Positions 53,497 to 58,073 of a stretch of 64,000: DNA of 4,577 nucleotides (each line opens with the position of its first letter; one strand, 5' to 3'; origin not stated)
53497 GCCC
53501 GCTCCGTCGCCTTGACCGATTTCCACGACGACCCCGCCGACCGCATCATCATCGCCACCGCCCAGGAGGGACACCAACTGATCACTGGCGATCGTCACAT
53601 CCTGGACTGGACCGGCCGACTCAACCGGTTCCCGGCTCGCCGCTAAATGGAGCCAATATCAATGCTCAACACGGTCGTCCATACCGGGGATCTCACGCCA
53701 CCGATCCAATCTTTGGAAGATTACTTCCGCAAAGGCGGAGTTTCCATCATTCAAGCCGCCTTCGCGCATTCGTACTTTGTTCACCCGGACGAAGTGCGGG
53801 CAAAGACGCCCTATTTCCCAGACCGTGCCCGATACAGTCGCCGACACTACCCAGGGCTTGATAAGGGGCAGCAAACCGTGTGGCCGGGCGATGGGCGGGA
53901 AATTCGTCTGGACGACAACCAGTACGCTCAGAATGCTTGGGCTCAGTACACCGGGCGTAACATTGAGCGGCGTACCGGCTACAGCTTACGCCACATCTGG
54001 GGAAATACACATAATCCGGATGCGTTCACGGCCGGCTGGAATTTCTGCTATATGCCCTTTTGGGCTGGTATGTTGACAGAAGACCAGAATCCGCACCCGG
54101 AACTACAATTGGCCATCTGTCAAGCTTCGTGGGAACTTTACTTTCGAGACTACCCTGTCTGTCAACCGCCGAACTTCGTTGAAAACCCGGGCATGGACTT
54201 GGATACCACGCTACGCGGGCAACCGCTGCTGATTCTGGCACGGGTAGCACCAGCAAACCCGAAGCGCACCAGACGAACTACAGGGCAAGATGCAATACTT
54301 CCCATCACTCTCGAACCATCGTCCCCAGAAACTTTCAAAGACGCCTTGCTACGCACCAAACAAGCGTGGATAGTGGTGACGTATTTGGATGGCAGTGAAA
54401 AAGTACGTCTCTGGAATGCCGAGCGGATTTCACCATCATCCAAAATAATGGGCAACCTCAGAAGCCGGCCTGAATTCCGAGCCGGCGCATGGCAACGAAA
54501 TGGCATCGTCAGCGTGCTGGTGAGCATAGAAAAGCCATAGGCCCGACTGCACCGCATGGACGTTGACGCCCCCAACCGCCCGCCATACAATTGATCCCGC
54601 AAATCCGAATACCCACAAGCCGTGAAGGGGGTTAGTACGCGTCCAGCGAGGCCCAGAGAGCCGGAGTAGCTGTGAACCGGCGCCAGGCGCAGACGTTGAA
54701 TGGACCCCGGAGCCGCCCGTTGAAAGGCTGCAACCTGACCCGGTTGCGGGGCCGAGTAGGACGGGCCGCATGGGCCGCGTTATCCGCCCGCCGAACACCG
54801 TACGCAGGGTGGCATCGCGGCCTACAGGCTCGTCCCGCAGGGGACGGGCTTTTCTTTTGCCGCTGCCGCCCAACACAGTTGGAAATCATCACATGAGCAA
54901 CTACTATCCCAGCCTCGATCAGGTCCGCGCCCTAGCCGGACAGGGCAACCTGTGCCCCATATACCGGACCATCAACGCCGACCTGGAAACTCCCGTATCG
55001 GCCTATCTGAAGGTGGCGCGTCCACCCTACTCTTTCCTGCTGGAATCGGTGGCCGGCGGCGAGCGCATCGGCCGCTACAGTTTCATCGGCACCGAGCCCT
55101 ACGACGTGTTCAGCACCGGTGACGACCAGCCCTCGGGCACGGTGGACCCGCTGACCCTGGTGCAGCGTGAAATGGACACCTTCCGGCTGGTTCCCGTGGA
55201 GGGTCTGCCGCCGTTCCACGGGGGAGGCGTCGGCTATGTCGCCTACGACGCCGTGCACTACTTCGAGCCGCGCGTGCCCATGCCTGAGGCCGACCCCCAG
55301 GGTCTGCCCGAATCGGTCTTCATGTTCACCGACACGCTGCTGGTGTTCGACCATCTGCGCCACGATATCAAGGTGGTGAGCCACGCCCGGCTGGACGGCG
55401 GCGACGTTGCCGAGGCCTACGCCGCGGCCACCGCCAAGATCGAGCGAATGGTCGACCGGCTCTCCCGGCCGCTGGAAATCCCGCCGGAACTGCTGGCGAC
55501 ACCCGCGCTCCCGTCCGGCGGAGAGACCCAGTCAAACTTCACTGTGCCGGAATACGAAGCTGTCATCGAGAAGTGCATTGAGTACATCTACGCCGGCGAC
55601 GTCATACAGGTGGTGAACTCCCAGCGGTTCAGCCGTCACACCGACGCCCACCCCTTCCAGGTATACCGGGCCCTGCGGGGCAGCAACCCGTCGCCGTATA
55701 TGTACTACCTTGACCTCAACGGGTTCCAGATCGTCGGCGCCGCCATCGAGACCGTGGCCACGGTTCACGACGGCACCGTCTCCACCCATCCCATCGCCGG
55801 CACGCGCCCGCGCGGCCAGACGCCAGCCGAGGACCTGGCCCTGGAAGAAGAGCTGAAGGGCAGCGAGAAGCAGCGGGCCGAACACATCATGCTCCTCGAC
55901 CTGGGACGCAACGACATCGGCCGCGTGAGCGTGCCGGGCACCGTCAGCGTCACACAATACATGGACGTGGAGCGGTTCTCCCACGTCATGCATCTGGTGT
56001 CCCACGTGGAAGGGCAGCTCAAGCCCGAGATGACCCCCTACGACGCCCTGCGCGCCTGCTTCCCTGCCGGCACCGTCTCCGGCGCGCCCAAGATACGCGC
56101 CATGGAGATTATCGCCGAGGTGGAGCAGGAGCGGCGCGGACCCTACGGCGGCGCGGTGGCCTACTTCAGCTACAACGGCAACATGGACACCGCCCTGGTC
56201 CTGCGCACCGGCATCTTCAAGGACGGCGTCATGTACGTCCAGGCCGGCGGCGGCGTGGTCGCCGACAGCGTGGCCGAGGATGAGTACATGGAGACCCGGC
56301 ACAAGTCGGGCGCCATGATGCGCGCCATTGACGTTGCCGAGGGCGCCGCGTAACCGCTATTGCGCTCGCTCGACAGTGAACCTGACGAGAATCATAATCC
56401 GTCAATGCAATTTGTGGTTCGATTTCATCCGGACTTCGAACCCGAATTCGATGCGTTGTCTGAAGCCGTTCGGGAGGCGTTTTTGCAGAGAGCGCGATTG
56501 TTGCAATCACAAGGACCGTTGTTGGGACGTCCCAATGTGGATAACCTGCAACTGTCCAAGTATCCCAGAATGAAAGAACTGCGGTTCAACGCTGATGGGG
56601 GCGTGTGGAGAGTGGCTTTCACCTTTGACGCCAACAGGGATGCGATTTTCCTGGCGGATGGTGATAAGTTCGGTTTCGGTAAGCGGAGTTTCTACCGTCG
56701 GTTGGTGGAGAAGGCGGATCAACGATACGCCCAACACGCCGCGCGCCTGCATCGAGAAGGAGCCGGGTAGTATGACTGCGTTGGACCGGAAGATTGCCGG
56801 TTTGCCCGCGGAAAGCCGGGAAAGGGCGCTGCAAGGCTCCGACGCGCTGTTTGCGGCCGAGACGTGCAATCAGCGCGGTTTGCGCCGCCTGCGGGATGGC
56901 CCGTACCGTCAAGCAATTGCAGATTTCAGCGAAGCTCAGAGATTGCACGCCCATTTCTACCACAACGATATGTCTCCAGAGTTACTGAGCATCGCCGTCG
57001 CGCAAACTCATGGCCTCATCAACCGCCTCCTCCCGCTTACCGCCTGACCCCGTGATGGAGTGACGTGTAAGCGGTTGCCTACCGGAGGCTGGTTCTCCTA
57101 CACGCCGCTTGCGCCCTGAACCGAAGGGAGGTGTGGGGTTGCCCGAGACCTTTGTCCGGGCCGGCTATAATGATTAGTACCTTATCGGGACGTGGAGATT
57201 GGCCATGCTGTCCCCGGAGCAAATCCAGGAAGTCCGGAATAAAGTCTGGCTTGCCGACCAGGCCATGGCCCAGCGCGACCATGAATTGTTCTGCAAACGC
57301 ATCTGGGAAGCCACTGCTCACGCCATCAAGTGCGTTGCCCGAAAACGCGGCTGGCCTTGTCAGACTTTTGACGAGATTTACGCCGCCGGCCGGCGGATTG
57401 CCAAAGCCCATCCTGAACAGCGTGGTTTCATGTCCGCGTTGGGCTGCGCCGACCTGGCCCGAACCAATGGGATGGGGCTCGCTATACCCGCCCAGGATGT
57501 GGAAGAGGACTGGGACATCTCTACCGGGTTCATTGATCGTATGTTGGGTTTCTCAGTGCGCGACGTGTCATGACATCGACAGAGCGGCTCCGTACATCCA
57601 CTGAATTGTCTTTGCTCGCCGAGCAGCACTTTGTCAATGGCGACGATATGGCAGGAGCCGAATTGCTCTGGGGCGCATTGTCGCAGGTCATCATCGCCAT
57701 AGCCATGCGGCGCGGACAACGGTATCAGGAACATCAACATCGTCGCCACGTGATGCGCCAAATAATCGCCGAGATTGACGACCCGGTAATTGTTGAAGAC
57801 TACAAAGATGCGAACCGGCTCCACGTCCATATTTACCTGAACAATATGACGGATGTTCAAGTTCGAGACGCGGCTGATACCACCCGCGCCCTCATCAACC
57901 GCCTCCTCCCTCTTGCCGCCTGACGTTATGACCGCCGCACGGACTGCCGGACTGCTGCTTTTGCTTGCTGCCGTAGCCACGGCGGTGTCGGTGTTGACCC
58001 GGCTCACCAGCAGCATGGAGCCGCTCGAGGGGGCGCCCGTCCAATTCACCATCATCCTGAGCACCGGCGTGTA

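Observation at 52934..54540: AT-richer three-gene module: phd-type antitoxin, PIN toxin and an abutting 297-aa orphan protein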

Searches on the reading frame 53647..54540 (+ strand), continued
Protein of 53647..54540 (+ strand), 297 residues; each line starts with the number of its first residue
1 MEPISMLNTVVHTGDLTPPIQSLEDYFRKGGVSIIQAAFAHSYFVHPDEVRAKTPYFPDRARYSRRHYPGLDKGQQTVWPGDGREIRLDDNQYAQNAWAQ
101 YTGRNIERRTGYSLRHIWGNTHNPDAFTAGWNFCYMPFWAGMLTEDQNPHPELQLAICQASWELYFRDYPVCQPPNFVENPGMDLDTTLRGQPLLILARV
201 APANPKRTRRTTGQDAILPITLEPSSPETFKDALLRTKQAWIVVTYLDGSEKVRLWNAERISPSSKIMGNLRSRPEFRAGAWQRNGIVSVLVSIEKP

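Call 54: search_protein_families(library=pfam, alignment_id=A6, max_evalue=0.0001)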
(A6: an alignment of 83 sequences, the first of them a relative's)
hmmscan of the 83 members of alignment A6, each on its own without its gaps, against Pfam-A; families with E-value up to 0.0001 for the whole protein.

A. member 1, L005:7368-7790:+ (141 aa): 1 family
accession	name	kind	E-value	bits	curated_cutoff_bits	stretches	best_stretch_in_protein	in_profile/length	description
PF01850.27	PIN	-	2.2e-14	54.5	23.6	1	4-119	3-112/120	PIN domain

B. families by the number of members that match (of 83 scanned): 78 families (the first 25 are shown)
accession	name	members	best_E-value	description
PF00580.27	UvrD-helicase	3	1.2e-44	UvrD/REP helicase N-terminal domain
PF04851.21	ResIII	3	1.2e-22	Type III restriction enzyme, res subunit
PF13245.12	AAA_19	3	5.1e-20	AAA domain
PF01850.27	PIN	3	2.2e-14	PIN domain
PF01594.21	AI-2E_transport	2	3e-59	AI-2E family transporter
PF13358.12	DDE_3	2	7e-27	DDE superfamily endonuclease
PF00271.37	Helicase_C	2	3.4e-24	Helicase conserved C-terminal domain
PF05942.16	PaREP1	2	7.9e-22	Archaeal PaREP1/PaREP8 family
PF05973.20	Gp49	2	1.1e-18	Phage derived protein Gp49-like (DUF891)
PF00753.33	Lactamase_B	2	8.1e-16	Metallo-beta-lactamase superfamily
PF13361.12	UvrD_C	2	6.3e-13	UvrD-like helicase C-terminal domain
PF00270.35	DEAD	2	7.3e-10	DEAD/DEAH box helicase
PF01515.24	PTA_PTB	1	1.5e-106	Phosphate acetyl/butaryl transferase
PF00899.27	ThiF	1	1.9e-81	ThiF family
PF02515.22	CoA_transf_3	1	8.2e-79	CoA-transferase family III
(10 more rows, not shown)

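Call 63: search_protein_families(library=pfam, proteins=[P0093, P0118, P0137, P0177, P0219, P0221, P0153, P0269], max_evalue=5)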
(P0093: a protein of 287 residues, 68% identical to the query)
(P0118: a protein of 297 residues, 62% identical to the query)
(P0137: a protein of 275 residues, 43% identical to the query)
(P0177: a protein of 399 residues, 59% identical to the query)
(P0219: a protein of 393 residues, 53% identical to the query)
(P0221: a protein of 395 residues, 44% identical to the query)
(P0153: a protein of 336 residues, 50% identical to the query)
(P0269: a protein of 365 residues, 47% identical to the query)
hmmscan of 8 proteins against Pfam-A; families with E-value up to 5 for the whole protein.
P0093 (287 aa): 0 families

P0118 (297 aa): 2 families
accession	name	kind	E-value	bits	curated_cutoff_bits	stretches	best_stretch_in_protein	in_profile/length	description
PF09312.16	SurA_N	-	0.056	14.1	30.8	1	258-292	69-103/118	SurA N-terminal domain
PF01042.26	Ribonuc_L-PSP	-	0.084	13.3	27.3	1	266-295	39-68/121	Endoribonuclease L-PSP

P0137 (275 aa): 0 families

P0177 (399 aa): 0 families

P0219 (393 aa): 1 family
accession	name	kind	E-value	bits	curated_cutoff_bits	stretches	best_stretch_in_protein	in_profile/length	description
PF19070.5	DUF5766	-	0.17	12.6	27.4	1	191-225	10-44/77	Family of unknown function (DUF5766)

P0221 (395 aa): 0 families

P0153 (336 aa): 2 families
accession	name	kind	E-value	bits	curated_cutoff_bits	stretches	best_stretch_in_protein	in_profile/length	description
PF14599.11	zinc_ribbon_6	-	0.12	12.7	27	1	92-108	25-41/59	Zinc-ribbon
PF25458.1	INTS4_C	-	0.18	12.1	27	0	159-213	38-92/129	Integrator subunit 4 family C-terminal Ig-like domain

P0269 (365 aa): 1 family
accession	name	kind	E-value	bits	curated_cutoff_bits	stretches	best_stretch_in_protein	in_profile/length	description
PF23564.1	EF-hand_FSTL1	-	0.009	16.6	27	1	220-256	12-48/120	Follistatin-related protein 1, EF-hand domain pair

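Call 64: list_cluster_members(proteins=[P0009, P0081, P0054, P0116, P0185, P0199, P0203, P0209, P0132, P0200])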
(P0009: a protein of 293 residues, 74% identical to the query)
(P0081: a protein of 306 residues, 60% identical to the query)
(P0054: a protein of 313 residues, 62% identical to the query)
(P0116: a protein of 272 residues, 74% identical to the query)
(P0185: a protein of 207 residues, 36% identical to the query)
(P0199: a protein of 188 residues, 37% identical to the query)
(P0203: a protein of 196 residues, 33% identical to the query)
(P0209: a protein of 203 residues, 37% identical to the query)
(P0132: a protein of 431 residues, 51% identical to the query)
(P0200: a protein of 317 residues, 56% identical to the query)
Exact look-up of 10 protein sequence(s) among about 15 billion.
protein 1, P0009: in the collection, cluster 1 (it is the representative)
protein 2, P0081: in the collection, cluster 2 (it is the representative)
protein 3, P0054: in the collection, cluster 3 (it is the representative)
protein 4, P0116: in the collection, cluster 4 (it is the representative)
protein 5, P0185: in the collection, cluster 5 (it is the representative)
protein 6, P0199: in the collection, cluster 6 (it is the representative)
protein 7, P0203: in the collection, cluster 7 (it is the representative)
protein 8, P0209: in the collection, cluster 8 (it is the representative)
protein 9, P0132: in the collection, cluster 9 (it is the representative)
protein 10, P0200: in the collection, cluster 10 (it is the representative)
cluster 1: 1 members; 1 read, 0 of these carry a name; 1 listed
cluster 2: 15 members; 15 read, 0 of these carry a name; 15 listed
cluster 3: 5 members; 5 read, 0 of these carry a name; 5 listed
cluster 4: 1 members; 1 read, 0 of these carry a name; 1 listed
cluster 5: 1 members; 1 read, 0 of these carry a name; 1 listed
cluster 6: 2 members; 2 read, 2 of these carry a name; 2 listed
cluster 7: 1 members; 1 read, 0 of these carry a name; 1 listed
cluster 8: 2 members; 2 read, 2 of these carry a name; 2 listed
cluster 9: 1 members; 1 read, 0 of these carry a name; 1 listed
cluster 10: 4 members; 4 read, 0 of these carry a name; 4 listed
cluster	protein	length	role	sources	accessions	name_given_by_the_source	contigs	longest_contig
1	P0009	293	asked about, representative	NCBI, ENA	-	-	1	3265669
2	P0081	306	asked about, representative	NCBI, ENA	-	-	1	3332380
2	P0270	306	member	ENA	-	-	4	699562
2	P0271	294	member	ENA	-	-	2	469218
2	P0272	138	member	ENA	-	-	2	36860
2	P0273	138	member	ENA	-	-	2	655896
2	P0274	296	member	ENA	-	-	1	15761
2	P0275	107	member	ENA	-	-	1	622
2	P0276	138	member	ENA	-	-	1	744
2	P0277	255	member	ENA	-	-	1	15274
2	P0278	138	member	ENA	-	-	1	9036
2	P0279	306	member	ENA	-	-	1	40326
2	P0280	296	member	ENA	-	-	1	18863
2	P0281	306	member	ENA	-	-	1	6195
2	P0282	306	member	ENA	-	-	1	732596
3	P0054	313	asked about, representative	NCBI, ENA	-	-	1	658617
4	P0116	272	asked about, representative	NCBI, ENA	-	-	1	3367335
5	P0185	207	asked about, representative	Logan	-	-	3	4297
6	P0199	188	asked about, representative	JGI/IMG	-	hypothetical protein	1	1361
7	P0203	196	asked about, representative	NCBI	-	-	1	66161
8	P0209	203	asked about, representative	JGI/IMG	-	hypothetical protein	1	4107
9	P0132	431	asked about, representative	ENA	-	-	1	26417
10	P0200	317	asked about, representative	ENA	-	-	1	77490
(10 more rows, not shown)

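Call 65: find_encoding_contigs(protein=P0203, flank=6000, max_places=3)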
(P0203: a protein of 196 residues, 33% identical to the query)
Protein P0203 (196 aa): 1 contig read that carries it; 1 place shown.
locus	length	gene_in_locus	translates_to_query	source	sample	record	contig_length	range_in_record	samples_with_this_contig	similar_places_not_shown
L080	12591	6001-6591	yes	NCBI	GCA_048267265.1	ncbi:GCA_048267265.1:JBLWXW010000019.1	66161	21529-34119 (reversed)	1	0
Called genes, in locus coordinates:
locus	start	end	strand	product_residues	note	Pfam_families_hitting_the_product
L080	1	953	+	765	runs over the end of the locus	PF00910:RNA_helicase (faint), PF05707:Zot (faint), PF13401:AAA_22 (faint), PF13238:AAA_18 (faint), PF05673:DUF815 (faint), PF12775:AAA_7 (faint), PF00004:AAA, PF00004:AAA, +7 more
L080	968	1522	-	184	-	-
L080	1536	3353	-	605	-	PF08378:NERD, PF00580:UvrD-helicase (faint), PF13245:AAA_19 (weak)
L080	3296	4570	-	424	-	-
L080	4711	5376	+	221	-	-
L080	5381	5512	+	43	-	-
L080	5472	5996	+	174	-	-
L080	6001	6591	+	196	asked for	-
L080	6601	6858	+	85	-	-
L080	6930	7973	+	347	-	-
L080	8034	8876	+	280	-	-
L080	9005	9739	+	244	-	-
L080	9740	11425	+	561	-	PF08308:PEGA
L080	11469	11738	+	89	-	-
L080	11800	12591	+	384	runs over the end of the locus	-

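Call 66: find_encoding_contigs(protein=P0132, flank=6000, max_places=3)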
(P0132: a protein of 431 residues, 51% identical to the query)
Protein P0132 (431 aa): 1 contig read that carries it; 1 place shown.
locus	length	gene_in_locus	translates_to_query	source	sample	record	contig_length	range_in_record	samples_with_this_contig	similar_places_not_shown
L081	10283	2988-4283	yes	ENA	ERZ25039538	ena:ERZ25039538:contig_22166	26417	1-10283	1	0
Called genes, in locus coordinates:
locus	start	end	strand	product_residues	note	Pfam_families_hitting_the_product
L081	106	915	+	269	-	-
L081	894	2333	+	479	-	-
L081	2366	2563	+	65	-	-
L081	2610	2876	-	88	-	PF13538:UvrD_C_2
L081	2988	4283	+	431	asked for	PF14338:Mrr_N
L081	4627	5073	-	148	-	PF12705:PDDEXK_1 (weak)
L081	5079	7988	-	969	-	PF00580:UvrD-helicase, PF13245:AAA_19, PF13361:UvrD_C, PF13538:UvrD_C_2 (faint)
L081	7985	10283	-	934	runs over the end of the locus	PF12705:PDDEXK_1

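Call 67: find_encoding_contigs(protein=P0200, flank=6000, max_places=3)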
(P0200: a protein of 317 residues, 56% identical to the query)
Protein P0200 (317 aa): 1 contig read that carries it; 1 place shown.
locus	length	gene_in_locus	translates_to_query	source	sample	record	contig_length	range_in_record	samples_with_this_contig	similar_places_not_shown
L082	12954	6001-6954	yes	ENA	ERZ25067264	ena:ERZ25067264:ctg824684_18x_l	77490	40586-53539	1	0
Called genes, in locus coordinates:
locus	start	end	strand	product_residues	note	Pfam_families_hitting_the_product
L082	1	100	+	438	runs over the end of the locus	PF13730:HTH_36 (weak)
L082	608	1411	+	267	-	-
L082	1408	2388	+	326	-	PF10923:BrxC_BrxD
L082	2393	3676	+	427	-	PF10923:BrxC_BrxD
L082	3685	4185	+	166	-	-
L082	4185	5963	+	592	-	PF00176:SNF2-rel_dom, PF00270:DEAD (faint), PF04851:ResIII, PF00271:Helicase_C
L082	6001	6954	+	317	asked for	PF01844:HNH (weak)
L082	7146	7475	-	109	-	-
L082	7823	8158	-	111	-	-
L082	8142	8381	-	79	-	PF04255:DUF433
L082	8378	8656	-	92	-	-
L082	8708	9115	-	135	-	PF01850:PIN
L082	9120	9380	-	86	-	PF02604:PhdYeFM_antitox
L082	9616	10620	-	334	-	PF00589:Phage_integrase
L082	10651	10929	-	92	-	-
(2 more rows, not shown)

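Call 71: search_protein_families(library=pfam, alignment_id=A8, max_evalue=0.0001)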
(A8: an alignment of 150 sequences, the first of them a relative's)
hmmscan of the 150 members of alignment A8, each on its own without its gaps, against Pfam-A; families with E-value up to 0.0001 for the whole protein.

A. member 1, L006:1467-2327:+ (287 aa): 0 families

B. families by the number of members that match (of 150 scanned): 142 families (the first 25 are shown)
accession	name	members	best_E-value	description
PF01609.27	DDE_Tnp_1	5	4.7e-15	Transposase DDE domain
PF13701.12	DDE_Tnp_1_4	3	5e-61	Transposase DDE domain group 1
PF00239.26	Resolvase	3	5.8e-34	Resolvase, N terminal domain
PF00561.26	Abhydrolase_1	3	5.2e-32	alpha/beta hydrolase fold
PF12697.13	Abhydrolase_6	3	1e-19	Alpha/beta hydrolase family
PF12146.15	Hydrolase_4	3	1.8e-19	Serine aminopeptidase, S33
PF13751.12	DDE_Tnp_1_6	3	4.6e-17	Transposase DDE domain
PF03446.21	NAD_binding_2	2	4.9e-51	NAD binding domain of 6-phosphogluconate dehydrogenase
PF14833.11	NAD_binding_11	2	1.8e-37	NAD-binding of NADP-dependent 3-hydroxyisobutyrate dehydrogenase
PF01796.24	OB_ChsH2_C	2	1.2e-22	ChsH2, C-terminal OB-fold domain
PF14579.12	HHH_6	2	4.3e-21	Helix-hairpin-helix motif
PF13669.12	Glyoxalase_4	2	1.7e-17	Glyoxalase/Bleomycin resistance protein/Dioxygenase superfamily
PF00903.31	Glyoxalase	2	2.1e-17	Glyoxalase/Bleomycin resistance protein/Dioxygenase superfamily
PF07728.20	AAA_5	2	4.8e-16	AAA domain (dynein-related subfamily)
PF18765.7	Polbeta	2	1.2e-11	Polymerase beta, Nucleotidyltransferase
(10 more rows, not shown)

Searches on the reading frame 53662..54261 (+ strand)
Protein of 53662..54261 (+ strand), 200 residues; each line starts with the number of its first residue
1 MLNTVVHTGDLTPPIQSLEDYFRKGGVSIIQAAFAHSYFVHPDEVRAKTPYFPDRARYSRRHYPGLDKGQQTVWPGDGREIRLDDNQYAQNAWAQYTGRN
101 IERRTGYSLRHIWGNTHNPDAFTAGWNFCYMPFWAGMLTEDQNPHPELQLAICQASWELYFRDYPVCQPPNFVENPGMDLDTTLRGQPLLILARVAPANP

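Call 33: predict_structure(alignment_id=A2)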
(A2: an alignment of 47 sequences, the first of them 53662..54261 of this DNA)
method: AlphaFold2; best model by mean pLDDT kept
length: 200 residues; sequences in the alignment: 47
mean_pLDDT: 95.0   pTM: 0.89
mean pLDDT of the five models: 95.0, 94.5, 94.2, 93.5, 93.3
residues with pLDDT >= 90: 183; 70-90: 13; 50-70: 3; < 50: 1
segments of 3 or more residues with pLDDT < 50: none
pLDDT, mean of each block of 10 residues (from residue 1): 88 92 96 98 98 98 97 96 97 97 92 98 98 95 94 99 97 98 97 78
secondary structure, 60 per line:
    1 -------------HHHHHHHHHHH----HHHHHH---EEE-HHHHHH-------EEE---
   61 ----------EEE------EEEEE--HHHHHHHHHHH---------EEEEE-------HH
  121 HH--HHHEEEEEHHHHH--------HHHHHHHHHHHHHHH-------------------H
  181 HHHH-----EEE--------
elements in order: H14-24 H29-34 E38-40 H42-47 E55-57 E71-73 E80-84 H87-97 E107-111 H119-122 E128-132 H133-137 H146-160 H180-184 E190-192

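Call 36: fold_search(model_id=the predicted structure, library=pdb)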
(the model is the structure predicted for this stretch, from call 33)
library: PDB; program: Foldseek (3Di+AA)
matches with E <= 10: 62; with E <= 0.001: 0
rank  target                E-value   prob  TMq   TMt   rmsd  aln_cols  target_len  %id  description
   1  7cei_B                1.2e+00  0.06  0.19  0.27  12.2       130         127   10  THE ENDONUCLEASE DOMAIN OF COLICIN E7 IN COMPLEX WITH ITS INHIBITOR IM7 PROTEIN (released 1999-09-17)
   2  3ou6_C                2.1e+00  0.01  0.10  0.09   8.9        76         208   10  DhpI-SAM complex (released 2010-10-27)
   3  8h7q_B                2.1e+00  0.01  0.12  0.10  19.1       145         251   13  Cryo-EM structure of Synechocystis sp. PCC6714 Cascade at 3.8 angstrom resolution (released 2023-10-25)
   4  8bjm_A                2.3e+00  0.03  0.12  0.13   9.8        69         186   13  Human full length RAD52 undecamer. (released 2023-11-15)
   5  6vlz_s                2.5e+00  0.01  0.08  0.05  20.2       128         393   12  Structure of the human mitochondrial ribosome-EF-G1 complex (ClassI) (released 2020-08-05)
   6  5zmm_C                3.0e+00  0.11  0.22  0.09   5.8        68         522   13  Structure of the Type IV phosphorothioation-dependent restriction endonuclease ScoMcrA (released 2018-09-26)
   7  5zmm_F                3.2e+00  0.13  0.21  0.10   3.3        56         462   12  Structure of the Type IV phosphorothioation-dependent restriction endonuclease ScoMcrA (released 2018-09-26)
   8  6h62_B                3.2e+00  0.04  0.14  0.08   9.6        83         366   11  QTRT1, the catalytic subunit of murine tRNA-Guanine Transglycosylase (released 2019-08-14)
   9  5zmm_B                3.5e+00  0.13  0.21  0.09   3.3        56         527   12  Structure of the Type IV phosphorothioation-dependent restriction endonuclease ScoMcrA (released 2018-09-26)
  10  5zmm_E                3.5e+00  0.12  0.21  0.09   3.3        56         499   12  Structure of the Type IV phosphorothioation-dependent restriction endonuclease ScoMcrA (released 2018-09-26)
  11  8bjm_B                3.5e+00  0.03  0.13  0.14   9.4        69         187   16  Human full length RAD52 undecamer. (released 2023-11-15)
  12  1h2i_A                3.5e+00  0.02  0.11  0.11  15.5        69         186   14  Human Rad52 protein, N-terminal domain (released 2002-10-10)
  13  9pbv_B                3.7e+00  0.04  0.12  0.04   9.7        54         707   18  21bin20S complex (NSF-alphaSNAP-2:1 syntaxin-1a:SNAP-25), non-hydrolyzing, class 11 (released 2025-08-06)
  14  9pbf_B                3.7e+00  0.04  0.12  0.04   9.7        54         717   18  21bin20S complex (NSF-alphaSNAP-2:1 syntaxin-1a:SNAP-25), non-hydrolyzing, class 10 (released 2025-08-06)
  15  8x7s_A                3.7e+00  0.01  0.12  0.08  14.5       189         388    9  Crystal structure of tlr0611 (released 2024-11-27)
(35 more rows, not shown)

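Call 53: fold_search(model_id=the predicted structure, library=viral)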
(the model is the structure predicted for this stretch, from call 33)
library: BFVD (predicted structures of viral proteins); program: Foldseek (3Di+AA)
matches with E <= 10: 184; with E <= 0.001: 0
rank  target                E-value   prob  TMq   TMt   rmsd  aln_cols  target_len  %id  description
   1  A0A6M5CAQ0            2.0e-01  0.30  0.17  0.19   8.1        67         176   18  HNH endonuclease [Shigella phage 2019SD1]
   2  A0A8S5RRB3            2.2e-01  0.23  0.19  0.21   7.6        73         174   20  Homing endonuclease [Siphoviridae sp. ctKy93]
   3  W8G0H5                2.2e-01  0.20  0.22  0.21  13.0       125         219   11  (no name in the UniProt tables at hand)
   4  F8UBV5                2.5e-01  0.35  0.22  0.27   8.9        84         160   12  Gp45 [Escherichia phage phiEB49]
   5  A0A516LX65            3.2e-01  0.23  0.19  0.19   8.8        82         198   20  (no name in the UniProt tables at hand)
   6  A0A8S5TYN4            3.4e-01  0.25  0.21  0.18   7.9        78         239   17  Homing endonuclease [Siphoviridae sp. ctnPP24]
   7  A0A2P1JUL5            3.4e-01  0.11  0.19  0.24  11.8       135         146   12  HNH nuclease domain-containing protein [Bacillus phage Anath]
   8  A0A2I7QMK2            5.0e-01  0.14  0.20  0.25   9.8       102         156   16  HNH nuclease [Vibrio phage 1.026.O._10N.222.49.C7]
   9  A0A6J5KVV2            5.3e-01  0.10  0.20  0.23  13.5       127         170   16  Uncharacterized protein [uncultured Caudovirales phage]
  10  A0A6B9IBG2            6.5e-01  0.28  0.22  0.26   7.8        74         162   22  HNH endonuclease [Klebsiella phage VLC4]
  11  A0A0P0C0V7            6.5e-01  0.15  0.18  0.09   7.1        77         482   12  (no name in the UniProt tables at hand)
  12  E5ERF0                6.5e-01  0.11  0.16  0.13   7.4        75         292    9  (no name in the UniProt tables at hand)
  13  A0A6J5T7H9            6.9e-01  0.25  0.24  0.27   8.2        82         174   11  Uncharacterized protein [uncultured Caudovirales phage]
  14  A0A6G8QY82            6.9e-01  0.16  0.18  0.21   7.9        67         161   18  (no name in the UniProt tables at hand)
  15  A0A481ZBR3            6.9e-01  0.08  0.18  0.08  12.4       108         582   15  HNH endonuclease [Pithovirus LCPAC403]
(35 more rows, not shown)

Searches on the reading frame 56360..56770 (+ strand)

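Call 3: search_protein_families(library=pfam, proteins=[window:56360-56770:+], max_evalue=0.1)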
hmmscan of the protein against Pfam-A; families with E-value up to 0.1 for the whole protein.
window:56360-56770:+ (136 aa): 1 family
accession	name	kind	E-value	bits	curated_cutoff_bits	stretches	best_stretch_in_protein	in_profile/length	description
PF05973.20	Gp49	-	7.7e-17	61.6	23.9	1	29-123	2-89/90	Phage derived protein Gp49-like (DUF891)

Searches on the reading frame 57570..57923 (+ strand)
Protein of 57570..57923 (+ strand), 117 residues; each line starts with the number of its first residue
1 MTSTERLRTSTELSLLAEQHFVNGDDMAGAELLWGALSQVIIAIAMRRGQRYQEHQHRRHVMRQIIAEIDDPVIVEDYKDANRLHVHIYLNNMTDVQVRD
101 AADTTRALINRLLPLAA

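Call 3: search_protein_families(library=pfam, proteins=[window:57570-57923:+], max_evalue=0.1)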
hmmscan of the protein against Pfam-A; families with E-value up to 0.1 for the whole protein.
window:57570-57923:+ (117 aa): 1 family
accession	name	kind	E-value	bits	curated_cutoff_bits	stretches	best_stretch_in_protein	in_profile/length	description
PF05942.16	PaREP1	-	1.3e-07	31.9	24.4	1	6-108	2-114/115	Archaeal PaREP1/PaREP8 family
